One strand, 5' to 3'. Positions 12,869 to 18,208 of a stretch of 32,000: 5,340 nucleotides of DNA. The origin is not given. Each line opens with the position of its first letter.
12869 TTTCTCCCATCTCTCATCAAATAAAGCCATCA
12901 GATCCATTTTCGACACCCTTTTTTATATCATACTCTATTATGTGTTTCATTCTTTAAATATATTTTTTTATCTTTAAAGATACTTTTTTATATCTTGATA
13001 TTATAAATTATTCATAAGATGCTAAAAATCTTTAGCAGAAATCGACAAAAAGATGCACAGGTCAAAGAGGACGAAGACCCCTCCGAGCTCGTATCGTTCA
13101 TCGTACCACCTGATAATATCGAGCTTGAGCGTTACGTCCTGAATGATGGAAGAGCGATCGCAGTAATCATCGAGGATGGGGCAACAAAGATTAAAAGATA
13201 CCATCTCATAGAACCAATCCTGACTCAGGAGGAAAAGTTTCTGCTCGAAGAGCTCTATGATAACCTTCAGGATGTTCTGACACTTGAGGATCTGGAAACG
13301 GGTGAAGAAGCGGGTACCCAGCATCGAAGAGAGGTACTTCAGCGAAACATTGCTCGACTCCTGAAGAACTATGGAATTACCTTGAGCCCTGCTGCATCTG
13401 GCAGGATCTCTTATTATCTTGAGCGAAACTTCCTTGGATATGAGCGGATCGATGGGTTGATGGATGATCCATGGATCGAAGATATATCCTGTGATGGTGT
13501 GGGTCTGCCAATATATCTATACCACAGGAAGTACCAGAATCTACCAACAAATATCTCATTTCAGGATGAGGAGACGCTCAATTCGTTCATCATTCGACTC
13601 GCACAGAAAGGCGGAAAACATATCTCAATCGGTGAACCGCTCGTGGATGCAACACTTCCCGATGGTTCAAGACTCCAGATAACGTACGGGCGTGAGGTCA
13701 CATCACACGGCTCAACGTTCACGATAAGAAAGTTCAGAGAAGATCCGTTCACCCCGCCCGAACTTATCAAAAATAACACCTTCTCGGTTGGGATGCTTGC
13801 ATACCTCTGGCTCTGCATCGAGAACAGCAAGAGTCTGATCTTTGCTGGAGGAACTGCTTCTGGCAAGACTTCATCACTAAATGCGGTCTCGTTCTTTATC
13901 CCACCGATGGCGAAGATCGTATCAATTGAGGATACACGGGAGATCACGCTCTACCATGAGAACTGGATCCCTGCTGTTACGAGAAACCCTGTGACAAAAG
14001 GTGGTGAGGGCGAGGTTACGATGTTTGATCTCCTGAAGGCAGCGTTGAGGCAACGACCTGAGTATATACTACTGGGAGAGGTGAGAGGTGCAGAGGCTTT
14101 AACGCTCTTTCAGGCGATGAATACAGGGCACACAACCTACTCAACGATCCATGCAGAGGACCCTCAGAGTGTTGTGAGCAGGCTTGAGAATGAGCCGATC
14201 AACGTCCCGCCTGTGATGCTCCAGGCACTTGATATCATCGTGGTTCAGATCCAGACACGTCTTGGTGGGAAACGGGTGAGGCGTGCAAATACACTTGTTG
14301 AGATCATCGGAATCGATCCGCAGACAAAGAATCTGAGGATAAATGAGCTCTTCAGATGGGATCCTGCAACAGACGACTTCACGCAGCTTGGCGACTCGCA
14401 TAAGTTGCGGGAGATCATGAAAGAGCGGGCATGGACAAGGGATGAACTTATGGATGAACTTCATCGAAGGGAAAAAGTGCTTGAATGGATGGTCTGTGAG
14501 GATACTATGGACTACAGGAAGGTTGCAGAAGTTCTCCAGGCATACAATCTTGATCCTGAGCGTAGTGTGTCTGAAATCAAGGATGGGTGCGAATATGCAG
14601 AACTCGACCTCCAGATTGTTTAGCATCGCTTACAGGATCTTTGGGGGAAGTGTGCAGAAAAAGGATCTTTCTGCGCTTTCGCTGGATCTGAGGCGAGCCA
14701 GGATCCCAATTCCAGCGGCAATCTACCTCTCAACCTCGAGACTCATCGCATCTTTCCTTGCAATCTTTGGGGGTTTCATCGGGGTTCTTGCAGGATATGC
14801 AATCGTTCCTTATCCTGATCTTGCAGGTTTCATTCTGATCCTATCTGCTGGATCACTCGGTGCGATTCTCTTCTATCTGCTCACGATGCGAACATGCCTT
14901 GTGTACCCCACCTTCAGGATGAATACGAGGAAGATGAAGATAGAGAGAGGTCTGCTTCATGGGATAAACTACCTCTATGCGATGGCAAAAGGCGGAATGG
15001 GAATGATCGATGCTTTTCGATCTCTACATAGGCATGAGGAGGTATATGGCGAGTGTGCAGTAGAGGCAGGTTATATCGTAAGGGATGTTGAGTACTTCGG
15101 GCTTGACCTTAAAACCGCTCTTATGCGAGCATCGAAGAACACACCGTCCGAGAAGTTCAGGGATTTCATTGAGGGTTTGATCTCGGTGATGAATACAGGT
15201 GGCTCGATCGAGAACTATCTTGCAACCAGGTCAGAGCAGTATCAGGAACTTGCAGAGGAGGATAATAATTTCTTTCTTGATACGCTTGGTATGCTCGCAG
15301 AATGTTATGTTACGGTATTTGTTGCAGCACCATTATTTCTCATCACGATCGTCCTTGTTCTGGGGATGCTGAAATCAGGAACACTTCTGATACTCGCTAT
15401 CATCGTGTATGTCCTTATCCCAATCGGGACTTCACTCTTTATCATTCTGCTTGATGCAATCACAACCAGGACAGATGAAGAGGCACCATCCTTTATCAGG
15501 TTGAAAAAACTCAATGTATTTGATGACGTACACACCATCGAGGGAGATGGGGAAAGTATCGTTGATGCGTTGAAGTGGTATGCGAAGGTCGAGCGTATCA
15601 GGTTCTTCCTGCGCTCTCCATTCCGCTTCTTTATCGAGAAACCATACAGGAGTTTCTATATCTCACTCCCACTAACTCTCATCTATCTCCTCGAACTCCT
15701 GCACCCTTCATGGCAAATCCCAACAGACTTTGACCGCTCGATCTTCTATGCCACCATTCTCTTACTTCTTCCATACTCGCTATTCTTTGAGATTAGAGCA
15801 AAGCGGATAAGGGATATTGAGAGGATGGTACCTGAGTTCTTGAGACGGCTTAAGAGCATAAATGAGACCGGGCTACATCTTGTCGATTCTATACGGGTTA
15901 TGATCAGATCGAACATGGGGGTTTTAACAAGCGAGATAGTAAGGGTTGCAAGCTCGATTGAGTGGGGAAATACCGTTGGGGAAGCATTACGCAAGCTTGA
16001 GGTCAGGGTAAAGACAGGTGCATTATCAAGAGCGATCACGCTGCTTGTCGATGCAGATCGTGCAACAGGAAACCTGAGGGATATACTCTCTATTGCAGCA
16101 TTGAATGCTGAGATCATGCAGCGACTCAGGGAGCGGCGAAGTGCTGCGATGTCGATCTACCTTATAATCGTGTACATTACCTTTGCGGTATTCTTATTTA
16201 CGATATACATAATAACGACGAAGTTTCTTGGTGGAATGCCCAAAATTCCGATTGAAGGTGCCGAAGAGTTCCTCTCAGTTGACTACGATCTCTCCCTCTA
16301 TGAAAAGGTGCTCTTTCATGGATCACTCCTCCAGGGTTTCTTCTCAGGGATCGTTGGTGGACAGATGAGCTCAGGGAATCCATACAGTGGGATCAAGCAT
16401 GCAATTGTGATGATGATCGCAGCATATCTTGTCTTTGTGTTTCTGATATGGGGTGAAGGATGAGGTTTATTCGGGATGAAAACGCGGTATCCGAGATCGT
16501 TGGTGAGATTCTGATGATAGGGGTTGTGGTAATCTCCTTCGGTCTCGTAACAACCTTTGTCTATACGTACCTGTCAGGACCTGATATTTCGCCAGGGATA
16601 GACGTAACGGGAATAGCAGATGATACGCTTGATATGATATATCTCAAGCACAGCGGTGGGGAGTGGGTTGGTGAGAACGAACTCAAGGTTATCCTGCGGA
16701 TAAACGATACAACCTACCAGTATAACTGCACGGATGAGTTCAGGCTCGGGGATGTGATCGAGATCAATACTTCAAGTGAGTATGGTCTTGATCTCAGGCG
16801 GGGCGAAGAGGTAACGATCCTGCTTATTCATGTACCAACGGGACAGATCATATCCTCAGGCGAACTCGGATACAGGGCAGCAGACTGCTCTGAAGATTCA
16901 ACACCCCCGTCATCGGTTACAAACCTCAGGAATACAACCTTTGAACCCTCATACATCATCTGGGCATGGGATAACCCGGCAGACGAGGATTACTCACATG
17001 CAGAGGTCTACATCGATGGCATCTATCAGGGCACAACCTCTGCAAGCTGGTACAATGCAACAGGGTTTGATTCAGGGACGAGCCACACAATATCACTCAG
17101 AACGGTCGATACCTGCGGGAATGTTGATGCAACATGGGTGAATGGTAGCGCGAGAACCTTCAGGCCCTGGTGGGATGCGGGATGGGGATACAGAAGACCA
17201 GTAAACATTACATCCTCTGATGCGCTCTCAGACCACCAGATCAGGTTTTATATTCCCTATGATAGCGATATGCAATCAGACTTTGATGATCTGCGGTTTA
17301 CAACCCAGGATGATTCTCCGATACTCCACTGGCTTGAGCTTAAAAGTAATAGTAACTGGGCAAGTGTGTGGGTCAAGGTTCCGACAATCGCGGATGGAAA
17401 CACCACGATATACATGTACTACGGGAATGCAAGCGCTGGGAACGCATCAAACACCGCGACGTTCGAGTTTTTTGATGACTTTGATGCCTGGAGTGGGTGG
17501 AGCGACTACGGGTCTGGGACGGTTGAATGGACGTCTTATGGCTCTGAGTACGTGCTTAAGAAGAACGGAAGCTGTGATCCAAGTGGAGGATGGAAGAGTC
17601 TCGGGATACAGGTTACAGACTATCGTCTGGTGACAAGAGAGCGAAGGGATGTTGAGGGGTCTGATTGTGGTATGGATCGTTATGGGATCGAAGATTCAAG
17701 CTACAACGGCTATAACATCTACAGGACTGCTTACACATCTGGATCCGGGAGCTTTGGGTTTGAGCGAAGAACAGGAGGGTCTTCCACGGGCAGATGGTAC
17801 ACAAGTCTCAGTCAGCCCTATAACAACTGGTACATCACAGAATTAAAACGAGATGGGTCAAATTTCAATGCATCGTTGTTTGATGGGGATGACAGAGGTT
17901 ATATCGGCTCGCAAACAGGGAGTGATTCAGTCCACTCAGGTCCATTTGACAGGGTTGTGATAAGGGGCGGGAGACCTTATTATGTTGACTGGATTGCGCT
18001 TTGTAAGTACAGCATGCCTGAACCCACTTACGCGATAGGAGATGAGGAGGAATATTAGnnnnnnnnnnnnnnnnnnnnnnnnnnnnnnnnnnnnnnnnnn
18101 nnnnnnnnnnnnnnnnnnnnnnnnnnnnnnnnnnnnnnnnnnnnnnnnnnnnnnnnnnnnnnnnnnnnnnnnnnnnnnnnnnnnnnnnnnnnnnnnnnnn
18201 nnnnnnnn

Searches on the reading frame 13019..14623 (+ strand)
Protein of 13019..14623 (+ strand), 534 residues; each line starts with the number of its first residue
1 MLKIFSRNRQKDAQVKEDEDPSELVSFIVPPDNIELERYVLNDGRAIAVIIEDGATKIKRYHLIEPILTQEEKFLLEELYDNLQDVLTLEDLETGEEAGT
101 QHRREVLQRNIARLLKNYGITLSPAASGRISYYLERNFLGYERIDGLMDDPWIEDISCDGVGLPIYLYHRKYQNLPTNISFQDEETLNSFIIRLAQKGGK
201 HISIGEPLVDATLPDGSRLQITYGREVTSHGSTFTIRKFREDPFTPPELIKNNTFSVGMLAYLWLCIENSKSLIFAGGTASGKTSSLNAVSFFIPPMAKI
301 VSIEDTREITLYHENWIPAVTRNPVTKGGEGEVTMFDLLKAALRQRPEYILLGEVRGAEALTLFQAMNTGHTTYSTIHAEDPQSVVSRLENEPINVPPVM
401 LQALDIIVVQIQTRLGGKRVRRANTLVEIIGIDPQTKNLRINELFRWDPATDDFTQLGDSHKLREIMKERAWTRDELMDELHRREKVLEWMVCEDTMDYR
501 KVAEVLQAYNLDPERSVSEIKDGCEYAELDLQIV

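Call 3: search_protein_families(library=pfam, proteins=[window:13019-14623:+], max_evalue=0.01)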
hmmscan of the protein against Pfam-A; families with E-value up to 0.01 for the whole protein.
window:13019-14623:+ (534 aa): 2 families
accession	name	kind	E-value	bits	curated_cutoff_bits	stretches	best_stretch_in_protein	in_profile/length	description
PF00437.27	T2SSE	-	1.8e-33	116.1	24.9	1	177-414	36-279/370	Type II/IV secretion system protein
PF23989.1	PilB3_C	-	8.8e-09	35.8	27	1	451-516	2-66/83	PilB3-like, C-terminal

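Call 4: search_protein_families(library=ncbifam, proteins=[window:13019-14623:+], max_evalue=0.01)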
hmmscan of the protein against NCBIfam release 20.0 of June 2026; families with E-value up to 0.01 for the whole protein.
window:13019-14623:+ (534 aa): 17 families
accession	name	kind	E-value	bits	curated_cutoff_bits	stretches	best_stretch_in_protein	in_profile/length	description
NF058587.1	archaellum_moto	equivalog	9.9e-120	400.7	550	1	50-509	43-517/527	archaellum flagellar ATPase motor FlaI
NF053672.1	bindosome_BasE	exception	3.8e-60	204.1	1000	1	25-509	29-507/512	bindosome assembly system ATPase subunit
TIGR03819.1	heli_sec_ATPase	hypoth_equivalog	7.5e-47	160.2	373.15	1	102-390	12-298/340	TadA family conjugal transfer-associated ATPase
TIGR02788.1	VirB11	equivalog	6.1e-37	127.3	249.95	2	261-390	135-263/308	P-type DNA transfer ATPase VirB11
TIGR02782.1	TrbB_P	equivalog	2.1e-33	115.9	304.55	1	184-431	51-295/303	P-type conjugative transfer ATPase TrbB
NF010475.0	PRK13900.1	equivalog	2.1e-31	109.3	389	2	262-390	152-280/333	type IV secretion system ATPase VirB11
NF010469.0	PRK13894.1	subfamily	2.1e-30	106.2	508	1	178-432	58-310/320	conjugal transfer ATPase TrbB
NF010407.0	PRK13833.1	subfamily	1.5e-21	77.1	499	1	230-421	104-295/323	conjugal transfer protein TrbB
NF010425.0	PRK13851.1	equivalog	4.2e-21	75.2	461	1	260-384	152-275/344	type IV secretion system protein VirB11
NF041000.1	ATPase_ComGA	equivalog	8.4e-17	61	300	1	271-409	129-261/267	competence type IV pilus ATPase ComGA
TIGR01420.1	pilT_fam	subfamily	7.7e-13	48.4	319.1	1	268-389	119-239/343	PilT/PilU family type 4a pilus ATPase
TIGR02538.1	type_IV_pilB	equivalog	2.7e-12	46.1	675.65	1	267-410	312-449/564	type IV-A pilus assembly ATPase PilB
NF007755.0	PRK10436.1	equivalog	1.3e-11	43.9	617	1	267-415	215-357/465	type II secretion system protein GspE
TIGR02533.1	type_II_gspE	equivalog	9.3e-11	41.1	630.25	1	266-393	238-360/486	type II secretion system ATPase GspE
TIGR02525.1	plasmid_TraJ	equivalog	2.5e-10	39.9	368.3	1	275-419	154-306/372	plasmid transfer ATPase TraJ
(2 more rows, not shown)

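Call 55: find_related_loci(query=A4, collection=metagenome_contigs, flank=6000)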
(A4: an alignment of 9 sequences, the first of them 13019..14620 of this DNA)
Query A4 (534 aa) in metagenome_contigs; peptide patterns used: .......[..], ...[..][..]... (x = any residue, [..] = any of these).
600 stretches matched a pattern (row limit reached: there are more); 588 encode a relative of the query (tblastn E <= 1e-3); the best 80 are kept; 80 distinct loci.
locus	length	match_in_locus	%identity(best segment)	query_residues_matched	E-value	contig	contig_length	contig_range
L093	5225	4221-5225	97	1-335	0e+0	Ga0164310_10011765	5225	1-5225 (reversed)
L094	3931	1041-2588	54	1-521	0e+0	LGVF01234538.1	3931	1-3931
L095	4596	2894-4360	57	24-522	0e+0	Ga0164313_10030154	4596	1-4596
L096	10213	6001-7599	52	9-531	0e+0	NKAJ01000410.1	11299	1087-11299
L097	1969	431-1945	54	19-529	0e+0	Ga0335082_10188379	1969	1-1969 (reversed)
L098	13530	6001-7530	55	10-522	6e-180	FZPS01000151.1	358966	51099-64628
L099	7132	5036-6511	55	24-523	0e+0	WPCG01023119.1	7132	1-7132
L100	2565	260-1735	53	23-522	0e+0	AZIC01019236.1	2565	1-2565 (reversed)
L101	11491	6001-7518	54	3-513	8e-177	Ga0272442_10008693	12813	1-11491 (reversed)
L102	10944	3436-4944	55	18-522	6e-177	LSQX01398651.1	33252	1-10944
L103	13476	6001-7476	55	24-522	8e-176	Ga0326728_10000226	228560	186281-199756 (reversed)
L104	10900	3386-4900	52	10-522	9e-175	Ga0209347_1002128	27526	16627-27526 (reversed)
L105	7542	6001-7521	54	7-520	1e-174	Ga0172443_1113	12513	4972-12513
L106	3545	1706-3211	52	16-520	0e+0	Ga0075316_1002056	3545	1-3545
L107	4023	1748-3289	52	3-522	8e-179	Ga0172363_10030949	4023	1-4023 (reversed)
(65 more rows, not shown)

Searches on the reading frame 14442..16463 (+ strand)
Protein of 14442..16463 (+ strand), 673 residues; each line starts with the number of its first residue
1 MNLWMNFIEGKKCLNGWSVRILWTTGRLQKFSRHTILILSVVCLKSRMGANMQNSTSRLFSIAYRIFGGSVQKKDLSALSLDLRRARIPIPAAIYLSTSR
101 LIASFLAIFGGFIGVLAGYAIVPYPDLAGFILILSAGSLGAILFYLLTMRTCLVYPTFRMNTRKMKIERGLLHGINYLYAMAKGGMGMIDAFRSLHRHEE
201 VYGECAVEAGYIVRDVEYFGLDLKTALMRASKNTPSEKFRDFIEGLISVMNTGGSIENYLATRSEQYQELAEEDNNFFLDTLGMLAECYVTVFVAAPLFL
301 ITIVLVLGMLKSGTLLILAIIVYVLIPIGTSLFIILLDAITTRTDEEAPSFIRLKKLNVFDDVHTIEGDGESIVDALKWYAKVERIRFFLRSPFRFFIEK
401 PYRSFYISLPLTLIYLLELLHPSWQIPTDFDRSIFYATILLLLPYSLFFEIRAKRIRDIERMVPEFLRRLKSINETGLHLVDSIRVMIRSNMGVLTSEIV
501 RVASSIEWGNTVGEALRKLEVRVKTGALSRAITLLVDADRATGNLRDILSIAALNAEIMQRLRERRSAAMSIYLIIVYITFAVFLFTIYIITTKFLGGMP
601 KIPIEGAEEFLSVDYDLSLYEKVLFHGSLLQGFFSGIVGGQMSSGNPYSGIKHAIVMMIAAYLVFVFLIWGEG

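Call 3: search_protein_families(library=pfam, proteins=[window:14442-16463:+], max_evalue=0.01)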
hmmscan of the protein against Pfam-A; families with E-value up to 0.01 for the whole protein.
window:14442-16463:+ (673 aa): 1 family
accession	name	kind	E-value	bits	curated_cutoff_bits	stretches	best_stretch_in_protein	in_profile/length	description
PF00482.28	T2SSF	-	6e-29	101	25.2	2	466-592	1-124/125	Type II secretion system (T2SS), protein F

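Call 4: search_protein_families(library=ncbifam, proteins=[window:14442-16463:+], max_evalue=0.01)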
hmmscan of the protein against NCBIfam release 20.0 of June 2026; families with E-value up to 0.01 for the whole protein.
window:14442-16463:+ (673 aa): 7 families
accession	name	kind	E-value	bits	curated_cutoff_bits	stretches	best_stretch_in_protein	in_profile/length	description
NF004704.2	PRK06041.1-2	equivalog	2.2e-21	76.2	550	1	141-336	49-242/555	archaellar assembly protein ArlJ/FlaJ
NF004705.1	PRK06041.1-3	equivalog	2.2e-18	66.5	400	2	167-342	3-174/465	archaellar assembly protein ArlJ/FlaJ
NF046075.1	UpsF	equivalog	9.5e-18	64.2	400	2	141-336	52-244/484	membrane pilin protein UpsF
NF053673.1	bindosome_BasF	exception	8e-14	51.1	1300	2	174-339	208-366/656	bindosome assembly system membrane anchoring protein BasF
NF004703.2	PRK06041.1-1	equivalog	8e-06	24.4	570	0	162-333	31-199/525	archaellar assembly protein ArlJ/FlaJ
TIGR02120.1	GspF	equivalog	0.0014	18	424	1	464-588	66-186/401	type II secretion system inner membrane protein GspF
NF052607.1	T4PiliAsmPilCThrm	equivalog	0.0021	17.2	700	1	463-594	68-195/406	type IV pilus assembly protein PilC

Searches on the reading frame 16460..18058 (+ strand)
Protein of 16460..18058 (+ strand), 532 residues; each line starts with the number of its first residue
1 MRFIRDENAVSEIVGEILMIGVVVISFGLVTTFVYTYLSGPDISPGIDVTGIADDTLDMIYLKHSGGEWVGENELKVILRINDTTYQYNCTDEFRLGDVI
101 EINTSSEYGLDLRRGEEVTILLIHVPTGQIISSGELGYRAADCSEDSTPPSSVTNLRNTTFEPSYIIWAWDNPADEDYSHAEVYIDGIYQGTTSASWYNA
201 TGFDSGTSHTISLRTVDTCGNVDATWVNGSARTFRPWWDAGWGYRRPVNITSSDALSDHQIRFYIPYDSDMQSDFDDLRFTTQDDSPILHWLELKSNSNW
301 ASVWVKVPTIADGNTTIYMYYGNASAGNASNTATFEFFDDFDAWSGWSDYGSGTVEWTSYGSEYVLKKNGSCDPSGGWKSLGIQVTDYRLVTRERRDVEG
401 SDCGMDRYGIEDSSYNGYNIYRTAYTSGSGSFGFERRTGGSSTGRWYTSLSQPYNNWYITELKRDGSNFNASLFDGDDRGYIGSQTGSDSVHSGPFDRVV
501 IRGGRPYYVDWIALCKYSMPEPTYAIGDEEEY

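Call 3: search_protein_families(library=pfam, proteins=[window:16460-18058:+], max_evalue=0.01)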
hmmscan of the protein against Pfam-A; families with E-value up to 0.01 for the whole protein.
window:16460-18058:+ (532 aa): 3 families
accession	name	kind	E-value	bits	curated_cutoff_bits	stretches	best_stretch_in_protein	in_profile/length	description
PF10102.14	DUF2341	-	5.5e-19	68.8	23.4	1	274-343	1-73/84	Domain of unknown function (DUF2341)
PF07790.16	Pilin_N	-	5.2e-16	59.7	25.2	1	8-83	1-77/78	Archaeal Type IV pilin, N-terminal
PF23960.2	DUF7289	-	0.0071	16.3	27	0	9-39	2-32/238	Family of unknown function (DUF7289)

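Call 4: search_protein_families(library=ncbifam, proteins=[window:16460-18058:+], max_evalue=0.01)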
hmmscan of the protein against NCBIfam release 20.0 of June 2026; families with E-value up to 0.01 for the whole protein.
window:16460-18058:+ (532 aa): 0 families
